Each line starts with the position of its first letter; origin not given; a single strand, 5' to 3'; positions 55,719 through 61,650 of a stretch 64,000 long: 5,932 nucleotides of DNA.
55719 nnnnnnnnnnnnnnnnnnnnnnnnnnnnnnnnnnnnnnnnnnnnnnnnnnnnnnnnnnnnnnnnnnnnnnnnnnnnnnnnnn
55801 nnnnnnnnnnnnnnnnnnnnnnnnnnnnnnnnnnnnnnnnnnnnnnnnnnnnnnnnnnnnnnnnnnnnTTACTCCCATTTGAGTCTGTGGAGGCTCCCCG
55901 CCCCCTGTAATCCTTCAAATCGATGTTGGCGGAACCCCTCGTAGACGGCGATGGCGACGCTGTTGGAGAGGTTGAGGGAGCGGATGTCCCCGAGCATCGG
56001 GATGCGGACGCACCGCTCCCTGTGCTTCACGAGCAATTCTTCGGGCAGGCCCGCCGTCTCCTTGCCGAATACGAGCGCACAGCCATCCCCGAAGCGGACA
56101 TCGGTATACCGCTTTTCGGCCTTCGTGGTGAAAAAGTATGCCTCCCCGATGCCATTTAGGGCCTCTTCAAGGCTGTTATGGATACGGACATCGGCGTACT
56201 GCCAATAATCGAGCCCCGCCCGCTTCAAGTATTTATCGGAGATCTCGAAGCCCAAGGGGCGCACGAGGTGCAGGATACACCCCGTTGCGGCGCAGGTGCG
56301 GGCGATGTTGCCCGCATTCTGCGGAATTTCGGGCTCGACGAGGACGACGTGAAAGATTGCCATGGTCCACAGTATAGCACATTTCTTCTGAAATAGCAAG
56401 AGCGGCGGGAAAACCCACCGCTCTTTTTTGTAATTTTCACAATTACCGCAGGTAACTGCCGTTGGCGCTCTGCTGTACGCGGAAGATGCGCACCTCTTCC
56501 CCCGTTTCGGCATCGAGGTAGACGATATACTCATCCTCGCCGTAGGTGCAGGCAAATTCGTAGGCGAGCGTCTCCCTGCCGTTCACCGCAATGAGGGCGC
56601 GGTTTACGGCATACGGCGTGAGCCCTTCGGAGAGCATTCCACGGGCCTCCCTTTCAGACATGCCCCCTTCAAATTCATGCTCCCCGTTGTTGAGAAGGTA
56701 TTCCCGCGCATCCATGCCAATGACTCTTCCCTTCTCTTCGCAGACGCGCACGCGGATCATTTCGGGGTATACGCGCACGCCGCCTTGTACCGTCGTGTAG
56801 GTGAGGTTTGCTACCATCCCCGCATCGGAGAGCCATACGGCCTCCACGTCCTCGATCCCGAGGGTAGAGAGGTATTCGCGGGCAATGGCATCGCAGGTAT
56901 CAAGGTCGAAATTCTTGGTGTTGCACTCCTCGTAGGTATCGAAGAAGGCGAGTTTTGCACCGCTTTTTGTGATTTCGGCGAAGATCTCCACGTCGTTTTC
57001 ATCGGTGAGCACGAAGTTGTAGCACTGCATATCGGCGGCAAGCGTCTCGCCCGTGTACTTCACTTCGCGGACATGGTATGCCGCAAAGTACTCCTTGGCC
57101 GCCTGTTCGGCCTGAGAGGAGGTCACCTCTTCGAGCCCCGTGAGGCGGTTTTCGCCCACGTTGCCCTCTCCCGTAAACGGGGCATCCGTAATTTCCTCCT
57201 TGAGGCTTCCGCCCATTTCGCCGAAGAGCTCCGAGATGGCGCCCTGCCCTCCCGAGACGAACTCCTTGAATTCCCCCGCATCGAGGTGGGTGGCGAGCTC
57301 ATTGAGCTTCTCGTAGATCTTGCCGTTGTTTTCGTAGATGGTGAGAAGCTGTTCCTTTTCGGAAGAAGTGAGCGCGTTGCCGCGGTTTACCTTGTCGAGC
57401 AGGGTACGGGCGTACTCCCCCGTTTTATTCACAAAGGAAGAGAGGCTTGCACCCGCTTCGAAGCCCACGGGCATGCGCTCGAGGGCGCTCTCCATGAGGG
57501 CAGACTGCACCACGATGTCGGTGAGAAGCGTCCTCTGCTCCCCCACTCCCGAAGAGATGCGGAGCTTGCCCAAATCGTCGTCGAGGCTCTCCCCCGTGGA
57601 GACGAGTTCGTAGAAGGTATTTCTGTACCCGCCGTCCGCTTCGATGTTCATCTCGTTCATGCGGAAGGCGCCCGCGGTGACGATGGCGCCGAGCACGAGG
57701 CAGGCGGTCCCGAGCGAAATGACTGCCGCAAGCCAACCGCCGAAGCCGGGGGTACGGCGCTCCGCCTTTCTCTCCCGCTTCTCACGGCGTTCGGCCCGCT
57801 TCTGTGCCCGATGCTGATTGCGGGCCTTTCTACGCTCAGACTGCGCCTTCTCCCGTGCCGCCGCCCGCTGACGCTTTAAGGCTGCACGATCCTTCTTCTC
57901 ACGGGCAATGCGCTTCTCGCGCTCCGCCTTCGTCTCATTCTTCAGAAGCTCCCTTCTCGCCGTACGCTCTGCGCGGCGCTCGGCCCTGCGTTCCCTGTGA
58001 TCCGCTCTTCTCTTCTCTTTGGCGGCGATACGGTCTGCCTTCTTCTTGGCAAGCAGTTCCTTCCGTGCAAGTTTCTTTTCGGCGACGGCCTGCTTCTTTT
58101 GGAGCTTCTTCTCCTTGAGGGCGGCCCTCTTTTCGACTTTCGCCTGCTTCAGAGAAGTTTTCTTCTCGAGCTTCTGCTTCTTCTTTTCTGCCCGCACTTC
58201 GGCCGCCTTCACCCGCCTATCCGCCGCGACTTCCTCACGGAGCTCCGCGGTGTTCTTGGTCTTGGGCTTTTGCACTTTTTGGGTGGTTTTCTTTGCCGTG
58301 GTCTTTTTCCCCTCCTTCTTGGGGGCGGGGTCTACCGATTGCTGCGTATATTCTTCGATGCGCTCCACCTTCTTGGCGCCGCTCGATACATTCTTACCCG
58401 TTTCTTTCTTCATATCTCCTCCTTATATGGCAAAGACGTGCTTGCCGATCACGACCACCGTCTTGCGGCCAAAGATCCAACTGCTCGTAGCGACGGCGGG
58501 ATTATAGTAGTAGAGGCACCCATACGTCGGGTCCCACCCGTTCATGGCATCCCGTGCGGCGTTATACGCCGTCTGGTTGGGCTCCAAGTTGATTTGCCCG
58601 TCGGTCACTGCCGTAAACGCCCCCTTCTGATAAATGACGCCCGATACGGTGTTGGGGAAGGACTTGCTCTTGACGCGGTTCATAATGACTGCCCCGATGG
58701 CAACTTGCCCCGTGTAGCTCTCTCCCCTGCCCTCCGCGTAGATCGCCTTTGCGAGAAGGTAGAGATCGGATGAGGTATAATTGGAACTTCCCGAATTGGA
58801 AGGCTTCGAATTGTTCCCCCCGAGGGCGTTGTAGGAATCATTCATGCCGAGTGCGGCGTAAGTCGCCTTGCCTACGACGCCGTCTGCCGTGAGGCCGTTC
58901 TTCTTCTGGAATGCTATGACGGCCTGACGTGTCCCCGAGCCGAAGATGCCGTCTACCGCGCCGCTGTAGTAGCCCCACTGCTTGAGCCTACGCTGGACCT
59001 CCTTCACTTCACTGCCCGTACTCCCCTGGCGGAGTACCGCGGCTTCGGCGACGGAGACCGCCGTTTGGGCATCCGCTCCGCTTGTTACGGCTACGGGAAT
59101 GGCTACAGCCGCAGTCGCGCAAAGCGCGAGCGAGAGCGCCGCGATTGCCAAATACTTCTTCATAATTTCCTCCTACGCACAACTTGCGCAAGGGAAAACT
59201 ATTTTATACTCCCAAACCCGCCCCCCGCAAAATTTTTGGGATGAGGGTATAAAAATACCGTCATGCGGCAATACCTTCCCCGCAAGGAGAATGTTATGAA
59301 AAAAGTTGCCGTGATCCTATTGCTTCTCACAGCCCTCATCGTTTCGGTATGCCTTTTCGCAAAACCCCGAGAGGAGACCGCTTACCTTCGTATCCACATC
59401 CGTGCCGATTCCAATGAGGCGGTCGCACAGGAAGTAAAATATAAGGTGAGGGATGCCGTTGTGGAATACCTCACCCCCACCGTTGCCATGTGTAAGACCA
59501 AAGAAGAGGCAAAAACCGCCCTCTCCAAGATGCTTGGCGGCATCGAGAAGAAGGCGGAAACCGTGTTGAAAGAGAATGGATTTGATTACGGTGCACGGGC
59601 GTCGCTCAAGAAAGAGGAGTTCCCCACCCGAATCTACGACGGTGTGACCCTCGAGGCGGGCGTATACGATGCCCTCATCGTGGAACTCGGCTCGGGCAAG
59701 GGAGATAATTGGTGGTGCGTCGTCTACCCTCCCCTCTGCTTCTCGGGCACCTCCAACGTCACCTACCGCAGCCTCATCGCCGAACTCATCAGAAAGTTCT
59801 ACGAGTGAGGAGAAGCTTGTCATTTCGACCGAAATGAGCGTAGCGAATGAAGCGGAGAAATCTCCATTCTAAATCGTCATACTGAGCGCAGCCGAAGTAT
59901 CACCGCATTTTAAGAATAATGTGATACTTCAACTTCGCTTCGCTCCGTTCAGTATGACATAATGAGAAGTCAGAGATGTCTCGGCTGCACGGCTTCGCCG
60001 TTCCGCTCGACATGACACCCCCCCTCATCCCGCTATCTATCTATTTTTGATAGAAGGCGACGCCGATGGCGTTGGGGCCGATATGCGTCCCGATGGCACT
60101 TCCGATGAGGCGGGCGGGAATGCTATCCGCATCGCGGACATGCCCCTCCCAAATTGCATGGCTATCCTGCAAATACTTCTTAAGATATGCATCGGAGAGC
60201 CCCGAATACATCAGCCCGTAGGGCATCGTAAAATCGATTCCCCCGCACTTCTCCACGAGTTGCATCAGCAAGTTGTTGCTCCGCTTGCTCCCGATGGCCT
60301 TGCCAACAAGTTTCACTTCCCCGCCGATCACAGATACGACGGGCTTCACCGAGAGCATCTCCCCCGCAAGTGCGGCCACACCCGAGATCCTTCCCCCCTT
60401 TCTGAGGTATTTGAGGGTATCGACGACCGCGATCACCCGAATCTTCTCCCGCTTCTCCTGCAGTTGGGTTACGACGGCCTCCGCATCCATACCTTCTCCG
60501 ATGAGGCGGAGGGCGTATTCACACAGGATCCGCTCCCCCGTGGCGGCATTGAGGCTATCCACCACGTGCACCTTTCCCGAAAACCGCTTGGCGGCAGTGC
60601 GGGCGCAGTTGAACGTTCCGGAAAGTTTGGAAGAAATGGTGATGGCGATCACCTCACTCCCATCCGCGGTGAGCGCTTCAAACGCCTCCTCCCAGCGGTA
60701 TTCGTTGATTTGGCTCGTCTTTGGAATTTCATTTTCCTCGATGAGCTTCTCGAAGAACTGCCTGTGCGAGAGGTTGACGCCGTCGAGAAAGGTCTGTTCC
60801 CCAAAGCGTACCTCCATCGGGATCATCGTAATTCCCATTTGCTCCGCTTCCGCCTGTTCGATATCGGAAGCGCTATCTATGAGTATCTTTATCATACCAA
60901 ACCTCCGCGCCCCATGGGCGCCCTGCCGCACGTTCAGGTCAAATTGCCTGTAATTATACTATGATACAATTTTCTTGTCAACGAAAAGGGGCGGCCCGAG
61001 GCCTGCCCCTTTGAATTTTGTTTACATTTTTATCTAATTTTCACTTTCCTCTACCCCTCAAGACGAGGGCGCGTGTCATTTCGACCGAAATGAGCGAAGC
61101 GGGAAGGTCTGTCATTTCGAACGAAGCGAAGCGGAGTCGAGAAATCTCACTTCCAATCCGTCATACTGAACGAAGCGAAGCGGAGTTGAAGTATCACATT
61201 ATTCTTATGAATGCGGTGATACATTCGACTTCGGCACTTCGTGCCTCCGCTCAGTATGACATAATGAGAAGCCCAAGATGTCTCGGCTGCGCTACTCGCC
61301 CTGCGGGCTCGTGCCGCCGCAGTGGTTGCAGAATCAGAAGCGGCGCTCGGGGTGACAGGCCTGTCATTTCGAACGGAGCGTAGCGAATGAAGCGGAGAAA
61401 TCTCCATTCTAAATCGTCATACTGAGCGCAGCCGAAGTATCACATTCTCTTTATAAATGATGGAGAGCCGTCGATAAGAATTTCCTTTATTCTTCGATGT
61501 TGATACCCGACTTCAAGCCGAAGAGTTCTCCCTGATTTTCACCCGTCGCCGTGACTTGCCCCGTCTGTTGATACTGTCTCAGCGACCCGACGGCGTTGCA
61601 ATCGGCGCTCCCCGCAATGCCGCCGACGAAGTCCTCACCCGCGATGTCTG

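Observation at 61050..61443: Modular, nested palindromic repeat family occupying nine intergenic loci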

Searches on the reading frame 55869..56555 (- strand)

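Call 90: search_protein_families(library=pfam, proteins=[window:55869-56555:-])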
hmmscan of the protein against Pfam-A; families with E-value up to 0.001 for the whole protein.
window:55869-56555:- (228 aa): 1 family
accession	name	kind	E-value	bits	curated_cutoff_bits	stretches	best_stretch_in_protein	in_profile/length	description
PF00588.24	SpoU_methylase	-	5e-35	121.1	29.7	1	68-205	2-142/142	SpoU rRNA Methylase family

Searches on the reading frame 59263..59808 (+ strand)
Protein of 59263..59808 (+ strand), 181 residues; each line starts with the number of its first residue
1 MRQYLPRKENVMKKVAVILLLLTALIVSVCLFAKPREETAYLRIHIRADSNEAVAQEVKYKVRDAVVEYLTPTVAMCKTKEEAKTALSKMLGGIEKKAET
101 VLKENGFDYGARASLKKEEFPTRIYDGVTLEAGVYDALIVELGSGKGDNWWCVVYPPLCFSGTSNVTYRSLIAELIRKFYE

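Call 13: search_protein_families(library=pfam, proteins=[window:59263-59808:+])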
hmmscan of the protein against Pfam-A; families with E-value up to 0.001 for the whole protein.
window:59263-59808:+ (181 aa): 1 family
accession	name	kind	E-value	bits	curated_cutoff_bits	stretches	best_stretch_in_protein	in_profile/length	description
PF09551.15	Spore_II_R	-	1.6e-41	142.2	25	1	40-163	3-126/128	Stage II sporulation protein R (spore_II_R)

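Call 24: find_encoding_contigs(protein=window:59263-59808:+, flank=10000, max_places=10)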
Protein window:59263-59808:+ (181 aa): no gene with exactly this product is on record in the collection.

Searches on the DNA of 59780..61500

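Call 18: search_rna_families(source=window, start=59780, end=61500, threshold=evalue, max_evalue=10, show_alignments=3)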
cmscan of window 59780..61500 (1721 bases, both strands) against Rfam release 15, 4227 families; matches with E-value up to 10: 3.
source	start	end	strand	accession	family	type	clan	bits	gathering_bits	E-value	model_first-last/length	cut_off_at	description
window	61064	61142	+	RF03984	MIR2933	Gene; miRNA;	-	18.6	70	1.2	1-112/112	no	MIR2933 microRNA precursor family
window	60410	60447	-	RF03647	mir-7640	Gene; miRNA;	-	16.6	90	3.8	1-60/60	no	mir-7640 microRNA precursor family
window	60980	61011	+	RF02601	BASRCI337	Gene; sRNA;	-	13.9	229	1.9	159-189/191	no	Brucella sRNA CI337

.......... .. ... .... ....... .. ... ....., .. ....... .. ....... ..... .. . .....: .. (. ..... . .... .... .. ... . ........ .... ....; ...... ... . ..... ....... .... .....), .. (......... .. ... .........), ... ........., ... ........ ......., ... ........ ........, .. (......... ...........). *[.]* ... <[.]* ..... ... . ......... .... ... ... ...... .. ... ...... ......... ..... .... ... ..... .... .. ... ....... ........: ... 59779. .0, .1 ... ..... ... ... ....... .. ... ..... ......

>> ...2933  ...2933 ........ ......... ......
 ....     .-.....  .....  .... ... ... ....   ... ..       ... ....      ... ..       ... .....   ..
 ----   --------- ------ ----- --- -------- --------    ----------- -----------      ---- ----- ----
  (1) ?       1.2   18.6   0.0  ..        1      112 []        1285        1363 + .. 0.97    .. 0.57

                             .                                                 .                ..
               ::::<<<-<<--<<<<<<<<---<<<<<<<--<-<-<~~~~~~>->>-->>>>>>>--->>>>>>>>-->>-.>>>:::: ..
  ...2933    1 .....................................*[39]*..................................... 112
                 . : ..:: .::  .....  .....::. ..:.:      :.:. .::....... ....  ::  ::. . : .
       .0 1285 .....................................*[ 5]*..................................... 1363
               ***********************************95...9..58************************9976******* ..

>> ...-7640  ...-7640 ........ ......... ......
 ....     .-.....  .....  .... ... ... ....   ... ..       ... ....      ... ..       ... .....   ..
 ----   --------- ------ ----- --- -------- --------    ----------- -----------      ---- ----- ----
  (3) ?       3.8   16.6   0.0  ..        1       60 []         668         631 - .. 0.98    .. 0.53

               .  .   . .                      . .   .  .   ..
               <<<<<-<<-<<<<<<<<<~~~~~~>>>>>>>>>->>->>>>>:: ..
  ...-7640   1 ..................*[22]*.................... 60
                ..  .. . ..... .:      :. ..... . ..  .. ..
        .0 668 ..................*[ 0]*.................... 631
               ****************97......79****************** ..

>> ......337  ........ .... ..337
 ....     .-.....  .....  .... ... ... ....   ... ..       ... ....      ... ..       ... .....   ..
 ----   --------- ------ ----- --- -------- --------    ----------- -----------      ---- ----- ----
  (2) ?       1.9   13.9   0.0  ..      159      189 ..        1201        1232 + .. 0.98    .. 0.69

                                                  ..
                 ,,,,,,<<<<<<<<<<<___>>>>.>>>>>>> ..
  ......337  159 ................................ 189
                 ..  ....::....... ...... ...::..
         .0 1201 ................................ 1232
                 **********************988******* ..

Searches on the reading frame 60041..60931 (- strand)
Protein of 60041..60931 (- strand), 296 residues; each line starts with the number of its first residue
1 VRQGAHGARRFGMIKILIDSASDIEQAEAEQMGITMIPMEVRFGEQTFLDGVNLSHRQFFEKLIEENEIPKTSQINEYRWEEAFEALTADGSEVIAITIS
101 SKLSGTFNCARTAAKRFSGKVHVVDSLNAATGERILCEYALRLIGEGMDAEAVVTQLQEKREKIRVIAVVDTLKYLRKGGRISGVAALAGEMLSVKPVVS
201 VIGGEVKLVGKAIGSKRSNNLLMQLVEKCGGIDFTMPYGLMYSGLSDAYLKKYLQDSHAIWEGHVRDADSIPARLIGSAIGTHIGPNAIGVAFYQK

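Call 8: find_encoding_contigs(protein=window:60041-60931:-, flank=10000, max_places=10)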
Protein window:60041-60931:- (296 aa): no gene with exactly this product is on record in the collection.

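Call 13: search_protein_families(library=pfam, proteins=[window:60041-60931:-])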
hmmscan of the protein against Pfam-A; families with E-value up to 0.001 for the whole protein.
window:60041-60931:- (296 aa): 1 family
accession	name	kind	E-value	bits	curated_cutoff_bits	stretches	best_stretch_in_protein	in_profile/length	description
PF02645.21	DegV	-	1.5e-72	244.7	27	1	14-295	2-279/280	Uncharacterised protein, DegV family COG1307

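Call 73: find_homologous_proteins(query=window:60041-60931:-, max_evalue=1e-40)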
Query window:60041-60931:- (296 aa): 4109 proteins with E <= 1e-40 among 8000 candidates; the best 120 are listed.
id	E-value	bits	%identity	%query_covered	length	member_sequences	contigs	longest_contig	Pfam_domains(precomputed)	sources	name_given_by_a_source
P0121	2.7e-180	616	100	96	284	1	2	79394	PF02645.22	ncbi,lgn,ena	-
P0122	3.5e-145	501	80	96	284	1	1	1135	PF02645.22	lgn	-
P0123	3.1e-144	498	79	96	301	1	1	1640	PF02645.22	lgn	-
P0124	4.9e-144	497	78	96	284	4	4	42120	PF02645.22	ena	-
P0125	5.5e-144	497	78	95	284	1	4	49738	PF02645.22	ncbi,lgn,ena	-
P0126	3.6e-142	491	79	95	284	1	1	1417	PF02645.22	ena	-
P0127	1.1e-141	489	78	96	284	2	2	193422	PF02645.22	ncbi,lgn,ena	-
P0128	2.0e-141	488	76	96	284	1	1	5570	PF02645.22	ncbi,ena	-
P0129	8.9e-141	486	78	95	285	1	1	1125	PF02645.22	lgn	-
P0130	1.3e-140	486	76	96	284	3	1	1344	PF02645.22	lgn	-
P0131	2.9e-140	484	79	95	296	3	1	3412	PF02645.22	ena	-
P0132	9.7e-140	483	78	95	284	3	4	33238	PF02645.22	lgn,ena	-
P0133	1.2e-139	483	77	96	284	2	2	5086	PF02645.22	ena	-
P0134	4.6e-139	481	77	95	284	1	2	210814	PF02645.22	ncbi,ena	-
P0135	5.6e-139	480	78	95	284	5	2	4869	PF02645.22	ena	-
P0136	9.5e-139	480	79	96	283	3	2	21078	PF02645.22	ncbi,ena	-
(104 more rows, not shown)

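Call 74: find_encoding_contigs(protein=P0121, flank=10000, max_places=6)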
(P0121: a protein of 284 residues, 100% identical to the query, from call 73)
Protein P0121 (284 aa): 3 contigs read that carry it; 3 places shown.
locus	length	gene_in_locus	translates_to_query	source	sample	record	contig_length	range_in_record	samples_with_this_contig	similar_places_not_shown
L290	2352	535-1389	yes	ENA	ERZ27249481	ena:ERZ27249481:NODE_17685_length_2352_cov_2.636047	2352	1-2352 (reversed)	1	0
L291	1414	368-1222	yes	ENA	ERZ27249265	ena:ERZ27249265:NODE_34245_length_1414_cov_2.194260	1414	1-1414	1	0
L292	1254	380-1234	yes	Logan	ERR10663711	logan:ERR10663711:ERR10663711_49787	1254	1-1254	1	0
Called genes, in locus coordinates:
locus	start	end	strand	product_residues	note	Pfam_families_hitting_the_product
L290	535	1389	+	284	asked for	PF02645:DegV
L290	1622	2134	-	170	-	PF09551:Spore_II_R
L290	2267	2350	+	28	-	?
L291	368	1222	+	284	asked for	PF02645:DegV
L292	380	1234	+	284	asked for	PF02645:DegV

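Call 75: find_encoding_contigs(protein=P0127, flank=10000, max_places=4)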
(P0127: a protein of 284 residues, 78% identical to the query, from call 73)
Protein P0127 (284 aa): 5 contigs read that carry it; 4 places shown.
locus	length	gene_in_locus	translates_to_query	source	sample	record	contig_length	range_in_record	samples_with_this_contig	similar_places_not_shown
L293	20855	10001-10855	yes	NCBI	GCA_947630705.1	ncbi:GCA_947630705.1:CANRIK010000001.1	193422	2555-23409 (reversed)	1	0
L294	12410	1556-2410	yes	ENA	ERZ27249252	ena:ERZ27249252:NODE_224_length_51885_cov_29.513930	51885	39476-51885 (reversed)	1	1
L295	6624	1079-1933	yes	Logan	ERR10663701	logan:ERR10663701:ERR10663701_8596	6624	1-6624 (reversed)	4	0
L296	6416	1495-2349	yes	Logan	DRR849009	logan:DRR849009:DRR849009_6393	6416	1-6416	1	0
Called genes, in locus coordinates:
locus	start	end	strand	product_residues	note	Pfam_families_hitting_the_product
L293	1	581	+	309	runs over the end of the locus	PF02729:OTCace_N, PF00185:OTCace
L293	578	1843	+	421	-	PF01979:Amidohydro_1, PF12890:DHOase, PF07969:Amidohydro_3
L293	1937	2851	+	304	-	PF00215:OMPdecase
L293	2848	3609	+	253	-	PF10418:DHODB_Fe-S_bind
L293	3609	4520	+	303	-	PF01180:DHO_dh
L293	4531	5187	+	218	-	PF00156:Pribosyltran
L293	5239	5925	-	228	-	PF01522:Polysacc_deac_1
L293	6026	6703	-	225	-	-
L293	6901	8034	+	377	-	PF00581:Rhodanese, PF01171:ATP_bind_3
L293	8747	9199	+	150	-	-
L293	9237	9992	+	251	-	-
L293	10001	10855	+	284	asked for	PF02645:DegV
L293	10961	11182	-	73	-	-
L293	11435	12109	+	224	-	PF12822:ECF_trnsprt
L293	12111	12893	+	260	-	PF03309:Pan_kinase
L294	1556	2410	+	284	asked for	PF02645:DegV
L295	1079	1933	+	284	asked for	PF02645:DegV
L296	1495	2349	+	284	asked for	PF02645:DegV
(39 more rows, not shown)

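Call 78: find_encoding_contigs(protein=P0125, flank=10000, max_places=3)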
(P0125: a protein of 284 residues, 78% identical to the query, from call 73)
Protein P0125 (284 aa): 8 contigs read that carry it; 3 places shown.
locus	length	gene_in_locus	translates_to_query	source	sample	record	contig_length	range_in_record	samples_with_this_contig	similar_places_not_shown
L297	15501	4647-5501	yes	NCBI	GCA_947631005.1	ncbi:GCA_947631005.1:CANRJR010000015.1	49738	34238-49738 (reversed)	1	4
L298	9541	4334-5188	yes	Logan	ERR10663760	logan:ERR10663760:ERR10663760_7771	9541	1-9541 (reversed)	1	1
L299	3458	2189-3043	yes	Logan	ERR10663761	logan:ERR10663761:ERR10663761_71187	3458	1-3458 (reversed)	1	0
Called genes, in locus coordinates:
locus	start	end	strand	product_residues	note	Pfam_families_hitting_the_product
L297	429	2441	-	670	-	PF02518:HATPase_c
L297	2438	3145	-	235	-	PF00072:Response_reg, PF00486:Trans_reg_C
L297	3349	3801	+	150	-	PF12802:MarR_2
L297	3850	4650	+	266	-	-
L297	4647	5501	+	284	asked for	PF02645:DegV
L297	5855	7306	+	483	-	PF01554:MatE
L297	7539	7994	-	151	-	-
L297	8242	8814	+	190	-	PF00440:TetR_N (weak)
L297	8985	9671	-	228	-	PF00149:Metallophos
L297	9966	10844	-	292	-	PF00781:DAGK_cat, PF19279:YegS_C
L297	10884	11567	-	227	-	-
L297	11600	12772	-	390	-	PF01136:Peptidase_U32, PF16325:Peptidase_U32_C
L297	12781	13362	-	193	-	PF01596:Methyltransf_3, PF03602:Cons_hypoth95 (weak), PF08241:Methyltransf_11 (weak), PF08242:Methyltransf_12 (faint), PF13578:Methyltransf_24, PF13649:Methyltransf_25, PF13847:Methyltransf_31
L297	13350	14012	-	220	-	-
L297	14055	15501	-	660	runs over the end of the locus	PF00753:Lactamase_B, PF12706:Lactamase_B_2, PF22505:RNase_J_b_CASP, PF07521:RMMBL, PF17770:RNase_J_C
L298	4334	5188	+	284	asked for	PF02645:DegV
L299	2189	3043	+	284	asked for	PF02645:DegV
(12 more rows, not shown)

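Call 79: find_encoding_contigs(protein=P0136, flank=10000, max_places=3)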
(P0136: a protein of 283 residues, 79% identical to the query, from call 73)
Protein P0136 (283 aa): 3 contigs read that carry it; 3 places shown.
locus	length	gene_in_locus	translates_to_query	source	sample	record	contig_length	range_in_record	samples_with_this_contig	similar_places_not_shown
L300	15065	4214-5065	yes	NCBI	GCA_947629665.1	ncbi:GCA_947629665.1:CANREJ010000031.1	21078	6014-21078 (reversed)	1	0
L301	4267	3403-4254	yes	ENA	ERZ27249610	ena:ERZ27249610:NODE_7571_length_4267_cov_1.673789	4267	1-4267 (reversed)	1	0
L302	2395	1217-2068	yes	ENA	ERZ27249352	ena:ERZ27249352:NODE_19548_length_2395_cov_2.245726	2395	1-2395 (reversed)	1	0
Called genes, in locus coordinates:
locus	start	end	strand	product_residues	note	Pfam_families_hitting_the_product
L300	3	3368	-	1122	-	?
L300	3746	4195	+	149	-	-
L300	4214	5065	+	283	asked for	PF02645:DegV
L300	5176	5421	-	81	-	-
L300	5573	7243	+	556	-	PF02776:TPP_enzyme_N, PF00205:TPP_enzyme_M, PF02775:TPP_enzyme_C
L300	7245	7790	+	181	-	PF01842:ACT, PF22629:ACT_AHAS_ss, PF13710:ACT_5, PF10369:ALS_ss_C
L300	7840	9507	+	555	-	PF00920:ILVD_EDD_N, PF24877:ILV_EDD_C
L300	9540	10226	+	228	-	PF01168:Ala_racemase_N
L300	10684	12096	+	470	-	PF01554:MatE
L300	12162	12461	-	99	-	PF01084:Ribosomal_S18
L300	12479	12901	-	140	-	PF00436:SSB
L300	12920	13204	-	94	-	PF01250:Ribosomal_S6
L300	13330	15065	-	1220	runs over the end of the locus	-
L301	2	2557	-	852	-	?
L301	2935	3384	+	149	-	-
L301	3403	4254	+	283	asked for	PF02645:DegV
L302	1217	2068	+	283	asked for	PF02645:DegV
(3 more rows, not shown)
